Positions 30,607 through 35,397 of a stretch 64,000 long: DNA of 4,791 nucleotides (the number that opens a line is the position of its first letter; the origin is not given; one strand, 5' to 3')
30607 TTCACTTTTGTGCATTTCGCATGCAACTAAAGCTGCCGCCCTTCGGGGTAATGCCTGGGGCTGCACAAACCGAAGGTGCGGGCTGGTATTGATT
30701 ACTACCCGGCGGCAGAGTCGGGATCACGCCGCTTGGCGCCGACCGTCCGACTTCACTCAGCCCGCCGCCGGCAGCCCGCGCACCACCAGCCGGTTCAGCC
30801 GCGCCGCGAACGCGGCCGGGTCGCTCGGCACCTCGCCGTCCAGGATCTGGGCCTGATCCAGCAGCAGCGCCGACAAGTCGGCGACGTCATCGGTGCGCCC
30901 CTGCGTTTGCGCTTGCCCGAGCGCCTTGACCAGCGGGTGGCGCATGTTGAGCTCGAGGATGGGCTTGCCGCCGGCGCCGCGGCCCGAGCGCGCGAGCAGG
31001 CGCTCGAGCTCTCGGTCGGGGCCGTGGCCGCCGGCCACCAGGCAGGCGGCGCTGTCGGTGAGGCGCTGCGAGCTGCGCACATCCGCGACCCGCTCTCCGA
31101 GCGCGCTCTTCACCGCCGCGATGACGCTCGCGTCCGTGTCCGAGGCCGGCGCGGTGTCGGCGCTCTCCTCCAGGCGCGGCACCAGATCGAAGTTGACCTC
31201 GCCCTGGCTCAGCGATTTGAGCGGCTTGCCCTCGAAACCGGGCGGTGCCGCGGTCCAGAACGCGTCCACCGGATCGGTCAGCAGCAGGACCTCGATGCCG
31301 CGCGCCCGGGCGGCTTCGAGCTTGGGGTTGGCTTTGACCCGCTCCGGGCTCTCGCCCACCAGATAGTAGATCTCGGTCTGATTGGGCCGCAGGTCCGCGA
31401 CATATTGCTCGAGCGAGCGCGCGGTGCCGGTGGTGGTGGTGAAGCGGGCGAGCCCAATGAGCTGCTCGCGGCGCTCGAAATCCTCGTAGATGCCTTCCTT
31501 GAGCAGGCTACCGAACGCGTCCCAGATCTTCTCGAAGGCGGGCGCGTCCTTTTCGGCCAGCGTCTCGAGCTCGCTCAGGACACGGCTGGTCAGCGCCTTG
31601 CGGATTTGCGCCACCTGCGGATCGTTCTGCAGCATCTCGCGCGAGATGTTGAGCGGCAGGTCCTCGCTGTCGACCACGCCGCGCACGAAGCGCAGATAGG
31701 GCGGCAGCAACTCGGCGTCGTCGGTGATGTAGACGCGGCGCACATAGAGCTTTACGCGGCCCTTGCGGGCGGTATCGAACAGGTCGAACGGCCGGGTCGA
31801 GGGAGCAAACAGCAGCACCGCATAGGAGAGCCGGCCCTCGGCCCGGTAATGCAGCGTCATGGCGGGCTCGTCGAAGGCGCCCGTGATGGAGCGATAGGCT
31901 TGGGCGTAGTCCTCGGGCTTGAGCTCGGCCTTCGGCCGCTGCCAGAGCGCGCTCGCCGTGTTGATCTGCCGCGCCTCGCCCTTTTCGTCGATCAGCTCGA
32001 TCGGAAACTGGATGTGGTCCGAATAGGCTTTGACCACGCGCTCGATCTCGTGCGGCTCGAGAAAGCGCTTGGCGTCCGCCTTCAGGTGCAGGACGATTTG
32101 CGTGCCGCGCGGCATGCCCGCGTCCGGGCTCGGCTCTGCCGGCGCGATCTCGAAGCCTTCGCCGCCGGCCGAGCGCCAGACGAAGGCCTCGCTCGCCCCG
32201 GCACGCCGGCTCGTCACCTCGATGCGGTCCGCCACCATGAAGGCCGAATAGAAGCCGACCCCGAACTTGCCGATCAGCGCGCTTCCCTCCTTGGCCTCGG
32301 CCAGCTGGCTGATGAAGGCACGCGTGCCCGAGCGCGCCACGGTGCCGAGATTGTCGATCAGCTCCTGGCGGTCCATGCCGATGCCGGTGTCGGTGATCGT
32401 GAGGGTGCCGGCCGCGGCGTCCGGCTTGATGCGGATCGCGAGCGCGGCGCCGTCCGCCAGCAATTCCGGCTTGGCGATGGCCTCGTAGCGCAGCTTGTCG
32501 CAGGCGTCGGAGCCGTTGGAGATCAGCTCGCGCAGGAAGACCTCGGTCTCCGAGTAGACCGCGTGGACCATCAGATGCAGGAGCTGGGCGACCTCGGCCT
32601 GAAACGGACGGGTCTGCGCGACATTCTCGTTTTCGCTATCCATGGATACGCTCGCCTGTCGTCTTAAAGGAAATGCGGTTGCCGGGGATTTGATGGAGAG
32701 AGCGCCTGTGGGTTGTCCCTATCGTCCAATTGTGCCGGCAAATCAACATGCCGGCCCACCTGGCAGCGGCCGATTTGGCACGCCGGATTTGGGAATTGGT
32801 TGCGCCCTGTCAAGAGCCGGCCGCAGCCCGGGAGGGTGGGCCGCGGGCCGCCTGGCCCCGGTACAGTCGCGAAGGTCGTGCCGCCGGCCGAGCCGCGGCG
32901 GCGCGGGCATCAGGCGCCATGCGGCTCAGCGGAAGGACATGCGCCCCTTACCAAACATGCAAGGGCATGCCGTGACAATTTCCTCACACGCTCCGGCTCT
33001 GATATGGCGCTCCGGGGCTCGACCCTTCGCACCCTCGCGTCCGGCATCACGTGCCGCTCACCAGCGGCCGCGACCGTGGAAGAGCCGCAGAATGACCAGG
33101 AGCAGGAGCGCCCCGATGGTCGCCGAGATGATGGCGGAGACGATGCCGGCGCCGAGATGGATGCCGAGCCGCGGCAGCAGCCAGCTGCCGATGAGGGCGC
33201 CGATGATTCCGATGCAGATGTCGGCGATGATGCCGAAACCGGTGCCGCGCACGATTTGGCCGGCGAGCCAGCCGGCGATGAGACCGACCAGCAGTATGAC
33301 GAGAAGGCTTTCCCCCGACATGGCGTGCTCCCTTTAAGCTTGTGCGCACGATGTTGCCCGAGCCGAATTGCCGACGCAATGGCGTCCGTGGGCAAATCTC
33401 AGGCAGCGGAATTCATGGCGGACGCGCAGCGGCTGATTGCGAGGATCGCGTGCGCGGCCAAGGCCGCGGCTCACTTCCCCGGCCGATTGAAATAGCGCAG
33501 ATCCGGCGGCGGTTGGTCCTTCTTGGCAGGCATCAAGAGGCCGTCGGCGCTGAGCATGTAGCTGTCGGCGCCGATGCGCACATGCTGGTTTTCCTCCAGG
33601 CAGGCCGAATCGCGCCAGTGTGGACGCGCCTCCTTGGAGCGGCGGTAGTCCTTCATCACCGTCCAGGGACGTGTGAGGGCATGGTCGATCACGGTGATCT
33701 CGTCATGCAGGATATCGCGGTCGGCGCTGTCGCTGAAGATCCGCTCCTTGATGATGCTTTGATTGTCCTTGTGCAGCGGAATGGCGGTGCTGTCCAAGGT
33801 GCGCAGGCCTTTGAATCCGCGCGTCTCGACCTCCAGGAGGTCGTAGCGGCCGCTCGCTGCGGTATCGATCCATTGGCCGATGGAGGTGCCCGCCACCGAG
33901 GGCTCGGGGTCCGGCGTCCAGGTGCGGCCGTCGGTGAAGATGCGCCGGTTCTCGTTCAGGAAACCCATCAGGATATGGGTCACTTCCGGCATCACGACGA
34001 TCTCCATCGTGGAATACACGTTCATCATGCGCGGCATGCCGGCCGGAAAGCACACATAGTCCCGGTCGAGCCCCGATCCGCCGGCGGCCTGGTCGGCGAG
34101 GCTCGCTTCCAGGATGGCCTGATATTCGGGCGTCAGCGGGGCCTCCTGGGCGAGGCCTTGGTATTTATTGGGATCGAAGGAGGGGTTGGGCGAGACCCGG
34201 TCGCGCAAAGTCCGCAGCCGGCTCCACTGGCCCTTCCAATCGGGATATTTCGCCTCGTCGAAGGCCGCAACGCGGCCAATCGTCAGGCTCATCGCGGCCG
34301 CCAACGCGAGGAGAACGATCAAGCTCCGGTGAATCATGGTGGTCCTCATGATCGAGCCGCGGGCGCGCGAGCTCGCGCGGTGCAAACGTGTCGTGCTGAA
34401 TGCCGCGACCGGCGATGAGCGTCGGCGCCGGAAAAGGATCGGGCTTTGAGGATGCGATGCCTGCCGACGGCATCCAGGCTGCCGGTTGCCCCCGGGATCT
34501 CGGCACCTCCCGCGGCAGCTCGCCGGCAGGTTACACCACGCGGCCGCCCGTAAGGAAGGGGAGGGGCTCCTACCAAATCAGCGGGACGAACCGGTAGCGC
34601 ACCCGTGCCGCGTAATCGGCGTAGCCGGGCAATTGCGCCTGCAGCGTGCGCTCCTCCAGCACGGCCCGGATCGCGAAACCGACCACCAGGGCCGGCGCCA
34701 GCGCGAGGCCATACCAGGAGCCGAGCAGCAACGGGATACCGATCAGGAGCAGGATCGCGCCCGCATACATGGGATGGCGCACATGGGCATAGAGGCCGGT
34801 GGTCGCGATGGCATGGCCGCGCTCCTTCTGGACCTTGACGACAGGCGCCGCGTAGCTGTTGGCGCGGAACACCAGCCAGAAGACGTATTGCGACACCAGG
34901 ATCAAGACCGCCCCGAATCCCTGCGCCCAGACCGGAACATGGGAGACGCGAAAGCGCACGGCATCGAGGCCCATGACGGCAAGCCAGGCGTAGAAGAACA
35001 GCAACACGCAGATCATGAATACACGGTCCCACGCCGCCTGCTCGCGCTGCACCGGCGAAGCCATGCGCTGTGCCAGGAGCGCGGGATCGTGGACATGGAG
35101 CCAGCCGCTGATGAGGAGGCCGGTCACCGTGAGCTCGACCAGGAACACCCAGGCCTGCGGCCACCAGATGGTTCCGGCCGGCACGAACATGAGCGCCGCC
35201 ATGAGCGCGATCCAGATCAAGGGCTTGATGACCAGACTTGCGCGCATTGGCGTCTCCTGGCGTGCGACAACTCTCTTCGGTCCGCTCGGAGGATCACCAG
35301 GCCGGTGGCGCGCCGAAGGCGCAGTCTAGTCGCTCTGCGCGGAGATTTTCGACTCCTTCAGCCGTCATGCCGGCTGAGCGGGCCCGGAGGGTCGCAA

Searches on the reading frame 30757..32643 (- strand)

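Call 44: search_protein_families(library=pfam, proteins=[window:30757-32643:-], max_evalue=0.001)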
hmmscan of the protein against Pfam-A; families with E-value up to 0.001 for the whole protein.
window:30757-32643:- (628 aa): 3 families
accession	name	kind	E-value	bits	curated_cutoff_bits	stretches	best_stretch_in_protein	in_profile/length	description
PF00183.23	HSP90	-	7.8e-102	342.3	24.4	1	223-624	78-490/518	Hsp90 protein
PF13589.12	HATPase_c_3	-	1.5e-08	35.2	25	1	34-152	4-99/137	Histidine kinase-, DNA gyrase B-, and HSP90-like ATPase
PF02518.31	HATPase_c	-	0.00055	20.8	26.4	1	36-188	5-108/111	Histidine kinase-, DNA gyrase B-, and HSP90-like ATPase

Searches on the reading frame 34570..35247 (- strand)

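Call 44: search_protein_families(library=pfam, proteins=[window:34570-35247:-], max_evalue=0.001)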
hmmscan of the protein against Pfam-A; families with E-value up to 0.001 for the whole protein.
window:34570-35247:- (225 aa): 3 families
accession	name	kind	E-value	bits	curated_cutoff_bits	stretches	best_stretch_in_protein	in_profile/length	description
PF04191.18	PEMT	-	9.5e-10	39.3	25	1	111-203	5-99/105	Phospholipid methyltransferase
PF04140.19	ICMT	-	2.4e-08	34.7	24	1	116-203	6-94/95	Isoprenylcysteine carboxyl methyltransferase (ICMT) family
PF02544.21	Steroid_dh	-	0.00068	20.1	22.6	0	114-210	42-139/150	3-oxo-5-alpha-steroid 4-dehydrogenase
